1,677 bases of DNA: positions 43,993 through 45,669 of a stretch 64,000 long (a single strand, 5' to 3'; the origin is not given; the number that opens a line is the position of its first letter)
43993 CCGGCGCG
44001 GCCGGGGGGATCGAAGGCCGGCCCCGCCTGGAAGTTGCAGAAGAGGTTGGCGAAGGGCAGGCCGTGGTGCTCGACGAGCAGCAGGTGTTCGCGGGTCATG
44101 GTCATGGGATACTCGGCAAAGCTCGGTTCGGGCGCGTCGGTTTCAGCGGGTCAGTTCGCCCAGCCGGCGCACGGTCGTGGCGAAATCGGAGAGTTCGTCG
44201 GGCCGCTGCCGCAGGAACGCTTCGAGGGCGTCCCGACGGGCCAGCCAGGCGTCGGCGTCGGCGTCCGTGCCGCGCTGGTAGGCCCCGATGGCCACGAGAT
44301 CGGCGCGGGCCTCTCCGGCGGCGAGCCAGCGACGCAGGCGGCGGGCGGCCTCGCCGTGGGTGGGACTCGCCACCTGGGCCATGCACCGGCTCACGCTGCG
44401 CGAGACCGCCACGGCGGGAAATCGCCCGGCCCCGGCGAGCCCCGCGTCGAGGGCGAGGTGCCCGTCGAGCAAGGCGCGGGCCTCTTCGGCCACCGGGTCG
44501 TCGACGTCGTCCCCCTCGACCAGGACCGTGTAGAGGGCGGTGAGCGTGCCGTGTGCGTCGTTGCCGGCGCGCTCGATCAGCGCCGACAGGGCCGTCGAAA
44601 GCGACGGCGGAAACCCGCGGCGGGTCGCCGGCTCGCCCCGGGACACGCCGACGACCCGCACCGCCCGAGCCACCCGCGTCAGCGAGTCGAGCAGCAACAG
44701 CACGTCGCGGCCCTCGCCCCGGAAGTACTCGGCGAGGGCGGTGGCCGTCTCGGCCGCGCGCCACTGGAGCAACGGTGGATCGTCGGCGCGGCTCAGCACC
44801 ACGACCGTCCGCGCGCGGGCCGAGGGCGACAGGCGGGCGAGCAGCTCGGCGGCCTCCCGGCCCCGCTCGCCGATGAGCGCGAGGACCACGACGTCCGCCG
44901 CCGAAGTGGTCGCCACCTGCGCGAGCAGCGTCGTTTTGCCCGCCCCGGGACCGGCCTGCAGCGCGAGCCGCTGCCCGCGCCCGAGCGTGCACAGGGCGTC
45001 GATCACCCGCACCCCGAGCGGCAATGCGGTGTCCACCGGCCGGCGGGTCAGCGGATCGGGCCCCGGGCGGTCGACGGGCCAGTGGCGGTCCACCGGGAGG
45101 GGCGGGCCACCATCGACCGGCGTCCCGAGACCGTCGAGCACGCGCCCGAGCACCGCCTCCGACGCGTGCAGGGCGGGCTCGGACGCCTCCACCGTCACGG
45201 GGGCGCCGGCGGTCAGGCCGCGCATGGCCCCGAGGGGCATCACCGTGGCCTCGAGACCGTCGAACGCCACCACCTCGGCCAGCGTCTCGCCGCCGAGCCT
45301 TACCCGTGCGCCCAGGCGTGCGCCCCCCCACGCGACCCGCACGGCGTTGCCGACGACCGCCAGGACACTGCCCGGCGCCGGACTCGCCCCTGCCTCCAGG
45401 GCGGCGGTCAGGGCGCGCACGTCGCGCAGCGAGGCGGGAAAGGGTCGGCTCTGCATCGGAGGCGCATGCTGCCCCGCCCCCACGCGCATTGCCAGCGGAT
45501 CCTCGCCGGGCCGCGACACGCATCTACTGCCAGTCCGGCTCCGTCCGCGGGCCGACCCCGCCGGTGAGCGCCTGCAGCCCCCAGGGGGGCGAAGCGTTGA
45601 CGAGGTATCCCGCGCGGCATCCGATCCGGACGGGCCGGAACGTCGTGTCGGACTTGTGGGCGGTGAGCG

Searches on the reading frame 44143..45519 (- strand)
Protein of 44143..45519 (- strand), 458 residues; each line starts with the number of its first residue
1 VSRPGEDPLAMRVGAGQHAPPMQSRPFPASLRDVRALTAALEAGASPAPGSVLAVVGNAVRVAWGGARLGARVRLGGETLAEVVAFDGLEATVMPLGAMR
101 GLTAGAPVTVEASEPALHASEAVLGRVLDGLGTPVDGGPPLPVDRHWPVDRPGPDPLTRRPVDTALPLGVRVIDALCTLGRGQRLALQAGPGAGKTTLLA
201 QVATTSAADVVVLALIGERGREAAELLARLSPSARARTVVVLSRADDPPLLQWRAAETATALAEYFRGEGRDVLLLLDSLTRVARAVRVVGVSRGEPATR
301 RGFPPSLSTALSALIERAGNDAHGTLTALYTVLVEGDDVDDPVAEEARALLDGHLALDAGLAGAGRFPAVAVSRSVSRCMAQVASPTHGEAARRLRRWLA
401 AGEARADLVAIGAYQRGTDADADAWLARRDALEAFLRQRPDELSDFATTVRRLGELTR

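Call 51: search_protein_families(library=pfam, proteins=[window:44143-45519:-], max_evalue=0.001)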
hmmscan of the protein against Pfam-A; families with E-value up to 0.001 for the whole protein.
window:44143-45519:- (458 aa): 2 families
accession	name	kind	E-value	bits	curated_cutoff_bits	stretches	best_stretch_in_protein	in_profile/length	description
PF00006.31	ATP-synt_ab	-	1e-68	231.6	29.5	1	169-377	1-213/213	ATP synthase alpha/beta family, nucleotide-binding domain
PF18269.6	T3SS_ATPase_C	-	5.4e-20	71.5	22.7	1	385-454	2-71/72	T3SS EscN ATPase C-terminal domain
